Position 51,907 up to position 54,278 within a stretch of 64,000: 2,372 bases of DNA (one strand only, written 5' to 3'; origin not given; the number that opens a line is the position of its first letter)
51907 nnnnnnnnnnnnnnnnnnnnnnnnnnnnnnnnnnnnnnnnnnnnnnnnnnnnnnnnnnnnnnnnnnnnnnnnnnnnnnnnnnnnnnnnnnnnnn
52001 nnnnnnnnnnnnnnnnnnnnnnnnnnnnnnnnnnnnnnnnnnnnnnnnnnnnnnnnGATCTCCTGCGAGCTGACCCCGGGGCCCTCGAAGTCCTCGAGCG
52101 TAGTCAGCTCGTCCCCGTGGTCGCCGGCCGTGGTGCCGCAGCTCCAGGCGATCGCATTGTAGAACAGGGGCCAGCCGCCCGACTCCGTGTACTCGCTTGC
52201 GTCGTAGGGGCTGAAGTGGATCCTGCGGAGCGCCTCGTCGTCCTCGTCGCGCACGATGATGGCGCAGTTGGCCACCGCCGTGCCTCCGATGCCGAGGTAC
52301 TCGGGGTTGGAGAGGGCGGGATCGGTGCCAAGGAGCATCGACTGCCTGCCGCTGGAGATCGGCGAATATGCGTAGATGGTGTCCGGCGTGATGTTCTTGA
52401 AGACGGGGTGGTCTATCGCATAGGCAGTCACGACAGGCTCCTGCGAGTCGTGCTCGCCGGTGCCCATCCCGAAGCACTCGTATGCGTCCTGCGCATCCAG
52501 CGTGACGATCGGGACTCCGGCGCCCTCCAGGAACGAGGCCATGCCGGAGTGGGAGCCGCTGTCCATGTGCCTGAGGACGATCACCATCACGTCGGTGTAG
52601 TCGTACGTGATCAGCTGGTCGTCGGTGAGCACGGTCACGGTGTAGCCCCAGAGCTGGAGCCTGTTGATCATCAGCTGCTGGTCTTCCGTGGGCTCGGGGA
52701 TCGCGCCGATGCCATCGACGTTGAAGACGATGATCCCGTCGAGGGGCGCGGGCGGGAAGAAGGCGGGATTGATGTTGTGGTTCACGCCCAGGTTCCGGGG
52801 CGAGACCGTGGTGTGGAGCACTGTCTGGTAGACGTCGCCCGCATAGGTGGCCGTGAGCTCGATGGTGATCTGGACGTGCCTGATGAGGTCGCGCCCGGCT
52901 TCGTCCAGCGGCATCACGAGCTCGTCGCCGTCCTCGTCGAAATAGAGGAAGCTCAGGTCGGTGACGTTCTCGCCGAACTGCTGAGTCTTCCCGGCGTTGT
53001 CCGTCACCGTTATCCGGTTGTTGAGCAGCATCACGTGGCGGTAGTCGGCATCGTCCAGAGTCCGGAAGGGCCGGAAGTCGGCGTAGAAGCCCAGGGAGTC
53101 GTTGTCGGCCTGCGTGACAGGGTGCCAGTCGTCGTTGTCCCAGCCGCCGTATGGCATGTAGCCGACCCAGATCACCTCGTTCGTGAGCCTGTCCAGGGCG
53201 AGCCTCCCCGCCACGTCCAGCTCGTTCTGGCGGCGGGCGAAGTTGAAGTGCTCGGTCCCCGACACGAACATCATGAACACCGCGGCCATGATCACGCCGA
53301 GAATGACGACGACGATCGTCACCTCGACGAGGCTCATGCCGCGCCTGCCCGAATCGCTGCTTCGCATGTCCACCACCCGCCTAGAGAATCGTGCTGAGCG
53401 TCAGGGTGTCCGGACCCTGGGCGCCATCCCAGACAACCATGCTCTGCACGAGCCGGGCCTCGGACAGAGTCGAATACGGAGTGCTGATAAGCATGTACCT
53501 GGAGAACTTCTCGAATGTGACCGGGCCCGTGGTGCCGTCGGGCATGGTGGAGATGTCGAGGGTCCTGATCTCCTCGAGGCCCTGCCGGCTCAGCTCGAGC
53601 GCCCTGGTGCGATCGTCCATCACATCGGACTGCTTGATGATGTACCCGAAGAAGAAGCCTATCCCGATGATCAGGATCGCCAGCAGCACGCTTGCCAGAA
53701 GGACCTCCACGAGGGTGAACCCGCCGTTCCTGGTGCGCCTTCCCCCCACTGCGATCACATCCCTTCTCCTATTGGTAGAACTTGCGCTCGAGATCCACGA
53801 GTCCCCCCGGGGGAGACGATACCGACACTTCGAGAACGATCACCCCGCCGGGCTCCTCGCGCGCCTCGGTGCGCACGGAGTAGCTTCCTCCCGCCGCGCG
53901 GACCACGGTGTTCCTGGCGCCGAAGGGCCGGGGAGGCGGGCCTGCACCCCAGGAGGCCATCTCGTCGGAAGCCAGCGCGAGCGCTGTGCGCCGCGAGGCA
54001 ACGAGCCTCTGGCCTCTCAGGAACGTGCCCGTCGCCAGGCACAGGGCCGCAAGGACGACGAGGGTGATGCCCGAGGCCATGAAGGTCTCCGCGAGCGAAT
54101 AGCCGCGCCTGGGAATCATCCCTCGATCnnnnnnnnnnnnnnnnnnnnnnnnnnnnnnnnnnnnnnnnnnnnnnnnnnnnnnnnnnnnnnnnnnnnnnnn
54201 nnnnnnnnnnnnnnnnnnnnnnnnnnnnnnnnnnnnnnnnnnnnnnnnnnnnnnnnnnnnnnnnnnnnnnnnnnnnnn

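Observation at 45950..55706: Seven-gene pseudopilin operon containing a 1297-aa giant prepilin and three PilX-like pilins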

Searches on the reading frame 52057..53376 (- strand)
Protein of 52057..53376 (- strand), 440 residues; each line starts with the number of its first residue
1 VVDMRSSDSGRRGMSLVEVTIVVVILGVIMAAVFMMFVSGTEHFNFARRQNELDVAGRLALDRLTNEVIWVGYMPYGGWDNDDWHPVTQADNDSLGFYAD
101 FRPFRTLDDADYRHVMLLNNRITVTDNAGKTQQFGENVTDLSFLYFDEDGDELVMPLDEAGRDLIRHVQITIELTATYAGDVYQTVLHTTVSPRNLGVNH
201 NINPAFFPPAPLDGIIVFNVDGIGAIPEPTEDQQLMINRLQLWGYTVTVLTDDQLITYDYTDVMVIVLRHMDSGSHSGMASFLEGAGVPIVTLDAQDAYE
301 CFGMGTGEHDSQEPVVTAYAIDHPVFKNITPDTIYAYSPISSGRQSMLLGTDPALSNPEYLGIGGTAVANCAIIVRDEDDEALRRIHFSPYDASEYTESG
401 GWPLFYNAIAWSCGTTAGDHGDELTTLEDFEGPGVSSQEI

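Call 34: predict_structure(alignment_id=A1)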
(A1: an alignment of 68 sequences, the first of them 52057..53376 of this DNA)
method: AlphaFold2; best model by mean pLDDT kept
length: 440 residues; sequences in the alignment: 68
mean_pLDDT: 87.5   pTM: 0.56
mean pLDDT of the five models: 87.5, 87.2, 86.5, 86.4, 84.5
residues with pLDDT >= 90: 321; 70-90: 56; 50-70: 26; < 50: 37
segments of 3 or more residues with pLDDT < 50: 1-6, 202-208, 418-440
pLDDT, mean of each block of 10 residues (from residue 1): 45 77 96 93 91 96 94 71 86 93 77 96 96 96 95 94 94 95 96 74 48 89 97 97 94 97 97 95 96 98 96 95 91 94 95 85 89 96 97 96 96 67 43 44
secondary structure, 60 per line:
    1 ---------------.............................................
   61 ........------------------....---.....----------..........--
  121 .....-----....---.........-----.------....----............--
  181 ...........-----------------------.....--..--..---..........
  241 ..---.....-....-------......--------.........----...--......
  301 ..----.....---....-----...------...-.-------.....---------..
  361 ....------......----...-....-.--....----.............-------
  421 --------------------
elements in order: H16-68 E87-90 E94-98 E112-118 E121-125 E131-134 E138-146 H159-162 E167-178 E181-191 E215-219 H231-242 E246-250 H252-255 E263-268 H277-285 E290-292 H295-302 E307-311 E315-318 E333-335 E345-349 E359-364 E371-376 E385-388 H401-413

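Call 37: fold_search(model_id=the predicted structure, library=pdb)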
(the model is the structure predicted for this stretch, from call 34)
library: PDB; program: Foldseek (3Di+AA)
matches with E <= 10: 1407; with E <= 0.001: 4
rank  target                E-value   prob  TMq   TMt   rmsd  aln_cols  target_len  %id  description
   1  8aa2_G                5.2e-08  1.00  0.37  0.37  22.7       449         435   11  Inactive levan utilisation machinery (utilisome) in the presence of levan fructo-oligosaccharides DP 15-25 (released 2023-06-07)
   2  7yc6                  1.6e-05  1.00  0.33  0.71   4.5       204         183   13  Crystal structure of D110P mutant of GATase subunit of Methanocaldococcus jannaschii GMP synthetase (released 2023-06-14)
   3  6utu_H                2.0e-04  1.00  0.23  0.53   6.2       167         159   13  Crystal structure of minor pseudopilin ternary complex of XcpVWX from the Type 2 secretion system of Pseudomonas aerug (released 2020-09-02)
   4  7d97_A                5.4e-04  1.00  0.33  0.71   4.3       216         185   13  Crystal structure of N109P mutant of GATase subunit of Methanocaldococcus jannaschii GMP synthetase (released 2021-08-04)
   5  2ret_H                1.0e-03  1.00  0.21  0.48   6.9       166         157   11  The crystal structure of a binary complex of two pseudopilins: EpsI and EpsJ from the Type 2 Secretion System of Vibri (released 2008-02-05)
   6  2ret_D                1.6e-03  1.00  0.20  0.48   6.9       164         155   12  The crystal structure of a binary complex of two pseudopilins: EpsI and EpsJ from the Type 2 Secretion System of Vibri (released 2008-02-05)
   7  7sbc_C                3.1e-03  1.00  0.32  0.28   4.5       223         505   14  Crystal structure of a GMP synthase from Acinetobacter baumannii AB5075-UW (released 2021-10-06)
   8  2ywb_A                5.3e-03  1.00  0.28  0.26   6.4       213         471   11  Crystal structure of GMP synthetase from Thermus thermophilus (released 2007-10-23)
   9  2v4u                  6.3e-03  0.99  0.31  0.46   6.4       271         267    9  Human CTP synthetase 2 - glutaminase domain in complex with 5-OXO-L- NORLEUCINE (released 2008-10-07)
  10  1vcn                  7.5e-03  0.97  0.28  0.25   8.6       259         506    9  Crystal Structure of T.th. HB8 CTP synthetase complex with Sulfate anion (released 2004-08-31)
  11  6pk4_A                2.6e-02  0.93  0.29  0.24   6.6       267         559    9  cryoEM structure of the substrate-bound human CTP synthase 2 filament (released 2019-12-25)
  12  4z2n                  5.5e-02  0.23  0.10  0.15  20.6       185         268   10  Crystal structure of human FACT SPT16 middle domain (released 2016-03-09)
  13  6gs2_A                6.6e-02  0.66  0.25  0.39   7.7       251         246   11  Crystal Structure of the GatD/MurT Enzyme Complex from Staphylococcus aureus (released 2018-09-05)
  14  9hau_AA               7.4e-02  0.20  0.09  0.23  13.2       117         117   11  pT=3 virus-like particle of ssRNA phage Hubei14 coat protein (released 2024-11-13)
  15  4myp_B                8.3e-02  0.16  0.09  0.25  14.6       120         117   14  Structure of the central NEAT domain, N2, of the listerial Hbp2 protein complexed with heme (released 2014-10-22)
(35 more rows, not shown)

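Call 57: find_related_loci(query=A1, collection=genome_contigs, flank=10000)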
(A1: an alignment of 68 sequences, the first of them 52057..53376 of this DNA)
Query A1 (440 aa) in genome_contigs; peptide patterns used: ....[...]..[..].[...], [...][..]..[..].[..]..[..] (x = any residue, [..] = any of these).
195 stretches matched a pattern; 62 encode a relative of the query (tblastn E <= 1e-3); 57 distinct loci.
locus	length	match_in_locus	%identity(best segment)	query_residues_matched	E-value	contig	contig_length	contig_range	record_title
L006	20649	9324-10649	55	1-440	7e-157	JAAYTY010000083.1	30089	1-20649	MAG: Candidatus Fermentibacteria bacterium isolate AS27yjCOA_107 82906_AS27, whole genome shotgun sequence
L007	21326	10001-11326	56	1-440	2e-151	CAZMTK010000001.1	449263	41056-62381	MAG TPA_asm: uncultured bacterium isolate binchicken_co27_46 genome assembly, contig: NODE_15_length_449263_cov_52.91864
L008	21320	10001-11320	53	1-440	5e-144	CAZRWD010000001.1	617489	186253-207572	MAG TPA_asm: uncultured bacterium isolate binchicken_co26_181 genome assembly, contig: NODE_2_length_617489_cov_159.9920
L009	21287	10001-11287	51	12-440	8e-140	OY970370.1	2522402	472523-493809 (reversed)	MAG: Candidatus Fermentibacteria bacterium isolate MFD00905.bin.1.36 genome assembly, chromosome: 1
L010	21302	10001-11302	49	6-440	1e-135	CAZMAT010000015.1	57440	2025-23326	MAG TPA_asm: uncultured bacterium isolate SRP192927_co6_414 genome assembly, contig: NODE_686_length_57440_cov_34.460103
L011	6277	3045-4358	48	1-440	2e-134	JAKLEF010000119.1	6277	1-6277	MAG: Candidatus Fermentibacteria bacterium isolate RA.bin127 RA.bin127_119, whole genome shotgun sequence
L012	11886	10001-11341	48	1-440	1e-132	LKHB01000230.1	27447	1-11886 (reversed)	MAG: Candidatus Fermentibacter daniensis isolate Dam_1 contig83, whole genome shotgun sequence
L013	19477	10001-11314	47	4-433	8e-116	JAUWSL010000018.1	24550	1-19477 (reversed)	MAG: Candidatus Aegiribacteria sp. isolate CSMAG_2553 CSMAG_2553_k127_1523945_length_24550_cov_41.1459, whole genome sho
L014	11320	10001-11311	46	4-433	3e-116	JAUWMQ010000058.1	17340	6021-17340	MAG: Candidatus Aegiribacteria sp. isolate CSMAG_2402 CSMAG_2402_k141_467187_length_17340_cov_9.0000, whole genome shotg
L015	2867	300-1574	46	11-437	2e-120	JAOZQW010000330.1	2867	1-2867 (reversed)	MAG: Candidatus Fermentibacteraceae bacterium isolate GMC6.concoct.106 GMC6_69396_length_2867_cov_4.564723, whole genome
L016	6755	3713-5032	47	4-433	6e-116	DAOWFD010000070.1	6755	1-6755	MAG TPA_asm: Candidatus Aegiribacteria sp. isolate CSMAG_1956 CSMAG_1956_k141_1691071_length_6755_cov_9.0000, whole geno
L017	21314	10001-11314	45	2-433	8e-115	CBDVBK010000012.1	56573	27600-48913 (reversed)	MAG TPA_asm: uncultured bacterium isolate SRR22302358_concoct_47 genome assembly, contig: ERZ25746585.73, whole genome s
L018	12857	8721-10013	47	2-432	5e-113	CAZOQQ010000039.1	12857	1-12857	MAG TPA_asm: uncultured bacterium isolate binchicken_co67_278 genome assembly, contig: NODE_5164_length_12857_cov_4.9035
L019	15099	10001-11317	46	4-433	4e-112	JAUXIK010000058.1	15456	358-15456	MAG: Candidatus Aegiribacteria sp. isolate CSMAG_2979 CSMAG_2979_k119_1160437_length_15456_cov_10.0000, whole genome sho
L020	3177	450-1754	45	4-433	8e-114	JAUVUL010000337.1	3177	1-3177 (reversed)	MAG: Candidatus Aegiribacteria sp. isolate CSMAG_791 CSMAG_791_k141_946032_length_3177_cov_10.0000, whole genome shotgun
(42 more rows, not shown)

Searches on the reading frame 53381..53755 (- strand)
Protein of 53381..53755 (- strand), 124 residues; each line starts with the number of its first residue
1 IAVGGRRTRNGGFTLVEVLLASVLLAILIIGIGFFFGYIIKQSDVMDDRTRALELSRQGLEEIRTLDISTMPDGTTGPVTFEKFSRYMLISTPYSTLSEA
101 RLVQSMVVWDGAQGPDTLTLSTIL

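Call 5: search_protein_families(library=pfam, proteins=[window:53381-53755:-], max_evalue=1)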
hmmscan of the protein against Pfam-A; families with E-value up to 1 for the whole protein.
window:53381-53755:- (124 aa): 1 family
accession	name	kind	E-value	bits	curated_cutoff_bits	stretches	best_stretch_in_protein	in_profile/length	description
PF07963.17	N_methyl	-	1.7e-06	27.8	21.2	1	8-32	2-26/27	Prokaryotic N-terminal methylation motif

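Call 6: search_protein_families(library=ncbifam, proteins=[window:53381-53755:-], max_evalue=1)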
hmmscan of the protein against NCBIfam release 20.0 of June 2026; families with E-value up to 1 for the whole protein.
window:53381-53755:- (124 aa): 15 families
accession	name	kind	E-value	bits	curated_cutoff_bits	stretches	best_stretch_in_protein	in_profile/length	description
TIGR02532.1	IV_pilin_GFxxxE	domain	0.00036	20.3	16.3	1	11-30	2-21/24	prepilin-type N-terminal cleavage/methylation domain-containing protein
NF006453.0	PRK08808.1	equivalog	0.00039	19.6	295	1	7-27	3-23/211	type II secretion system protein J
NF007848.0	PRK10557.1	equivalog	0.01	15.1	120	1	7-49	7-49/192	prepilin peptidase-dependent protein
TIGR01707.1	gspI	equivalog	0.015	15.8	44.35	1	12-64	1-53/101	type II secretion system minor pseudopilin GspI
TIGR02523.1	type_IV_pilV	equivalog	0.018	15.5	52.2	1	12-64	3-55/139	type IV pilus modification protein PilV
NF041002.1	pilin_ComGF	equivalog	0.019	15.2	80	1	12-51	3-43/139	competence type IV pilus minor pilin ComGF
NF047828.1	T3SSXpsI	equivalog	0.02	14.9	150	1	12-98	3-87/132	type II secretion system protein XpsI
NF038304.1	EPS_HpsC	equivalog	0.022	14.3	200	1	9-40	19-47/318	hormogonium polysaccharide secretion pseudopilin HpsC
NF007862.0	PRK10574.1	equivalog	0.035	14.2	138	1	9-43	3-38/145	prepilin peptidase-dependent pilin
NF007660.0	PRK10332.1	equivalog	0.045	14.3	86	1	9-62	7-57/107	prepilin-type N-terminal cleavage/methylation domain-containing protein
NF040982.1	ComGD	equivalog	0.053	13.9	70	1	12-32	3-23/139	competence type IV pilus minor pilin ComGD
NF041013.1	T4P_ComGE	equivalog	0.057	13.5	49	1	10-32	3-25/83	competence type IV pilus minor pilin ComGE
TIGR01711.1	gspJ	equivalog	0.065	13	64.85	1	11-55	1-46/192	type II secretion system minor pseudopilin GspJ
NF038303.1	EPS_HpsB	equivalog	0.072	13.1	150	1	10-32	2-24/211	hormogonium polysaccharide secretion pseudopilin HpsB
TIGR02599.1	TIGR02599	subfamily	0.25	10.5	256.5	1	12-61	1-50/361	Verru_Chthon cassette protein C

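Call 90: search_solved_structures(query=A6, max_evalue=10)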
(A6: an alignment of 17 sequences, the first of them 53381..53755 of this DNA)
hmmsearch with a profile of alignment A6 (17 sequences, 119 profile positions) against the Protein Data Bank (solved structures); distinct sequences matched with E-value up to 10: 14.
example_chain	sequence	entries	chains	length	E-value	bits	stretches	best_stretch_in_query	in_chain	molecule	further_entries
9lab_B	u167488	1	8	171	0.0014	22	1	3-34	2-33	MSHA major pilin subunit MshA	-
9egp_A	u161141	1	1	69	0.0085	19.5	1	3-30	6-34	Geopilin domain 1 protein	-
7tgg_A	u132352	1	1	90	0.011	19.1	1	3-35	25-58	Geopilin domain 1 protein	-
6nav_A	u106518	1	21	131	0.14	15.5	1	9-93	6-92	M9UD72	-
3lby_A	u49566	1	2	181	0.17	15.3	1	29-75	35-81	Putative uncharacterized protein SMU.1697c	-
5g23_A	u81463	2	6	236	0.18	15.2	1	4-25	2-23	TYPE-IV LIKE PILIN TTHA1219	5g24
9laa_A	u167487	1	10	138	0.19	15.1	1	3-24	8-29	Type IV pilin protein PilA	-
8tib_A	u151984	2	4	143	1.3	12.4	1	8-55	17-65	DUF973 family protein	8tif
2qdq_A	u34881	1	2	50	1.5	12.2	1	31-68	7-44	Talin-1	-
8qqj_J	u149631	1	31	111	1.5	12.2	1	8-46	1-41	Type IV narrow pilus major component PilA5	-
8can_A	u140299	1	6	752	1.5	12.2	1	12-97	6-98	basic juvenile hormone-suppressible protein 1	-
6xxe_A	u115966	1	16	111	1.9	11.8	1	8-46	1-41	Uncharacterized protein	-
2ksd_A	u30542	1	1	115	2.4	11.6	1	14-65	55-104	Aerobic respiration control sensor protein arcB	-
2m7g_A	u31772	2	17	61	5.2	10.5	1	8-36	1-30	Geopilin domain 1 protein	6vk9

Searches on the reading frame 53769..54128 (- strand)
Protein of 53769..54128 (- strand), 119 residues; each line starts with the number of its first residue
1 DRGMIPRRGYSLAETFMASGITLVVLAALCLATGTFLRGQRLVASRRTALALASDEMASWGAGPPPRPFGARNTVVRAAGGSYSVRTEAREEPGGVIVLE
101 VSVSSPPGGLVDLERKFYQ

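Call 5: search_protein_families(library=pfam, proteins=[window:53769-54128:-], max_evalue=1)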
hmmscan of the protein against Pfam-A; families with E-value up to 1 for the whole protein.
window:53769-54128:- (119 aa): 1 family
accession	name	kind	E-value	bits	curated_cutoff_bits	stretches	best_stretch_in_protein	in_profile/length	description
PF04568.17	IATP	-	0.19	12.6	25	1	46-92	17-61/98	Mitochondrial ATPase inhibitor, IATP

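Call 6: search_protein_families(library=ncbifam, proteins=[window:53769-54128:-], max_evalue=1)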
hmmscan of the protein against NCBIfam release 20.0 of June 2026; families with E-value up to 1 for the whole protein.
window:53769-54128:- (119 aa): 0 families

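Call 91: search_solved_structures(query=A7, max_evalue=10)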
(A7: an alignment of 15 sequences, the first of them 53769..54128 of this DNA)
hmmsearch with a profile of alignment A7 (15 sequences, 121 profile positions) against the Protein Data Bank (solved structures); distinct sequences matched with E-value up to 10: 9.
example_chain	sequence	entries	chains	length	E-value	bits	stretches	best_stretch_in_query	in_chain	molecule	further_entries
5bw0_B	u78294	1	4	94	0.0043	20.4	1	37-104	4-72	Type II secretion system protein I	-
5vtm_V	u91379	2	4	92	0.014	18.8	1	40-104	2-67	Type II secretion system protein I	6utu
9lab_B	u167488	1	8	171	0.18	15.2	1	3-36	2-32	MSHA major pilin subunit MshA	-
9laa_A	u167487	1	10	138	0.49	13.8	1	2-32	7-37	Type IV pilin protein PilA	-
9egp_A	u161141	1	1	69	0.53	13.7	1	3-29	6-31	Geopilin domain 1 protein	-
8pfb_G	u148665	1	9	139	0.75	13.2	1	8-45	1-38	Type IV pilin PilE1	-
7tgg_A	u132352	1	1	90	0.92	12.9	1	3-28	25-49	Geopilin domain 1 protein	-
5g23_A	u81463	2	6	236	1.1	12.7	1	4-29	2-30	TYPE-IV LIKE PILIN TTHA1219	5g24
7qep_O3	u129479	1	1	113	1.1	12.6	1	26-94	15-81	60S RIBOSOMAL PROTEIN L35A (L33)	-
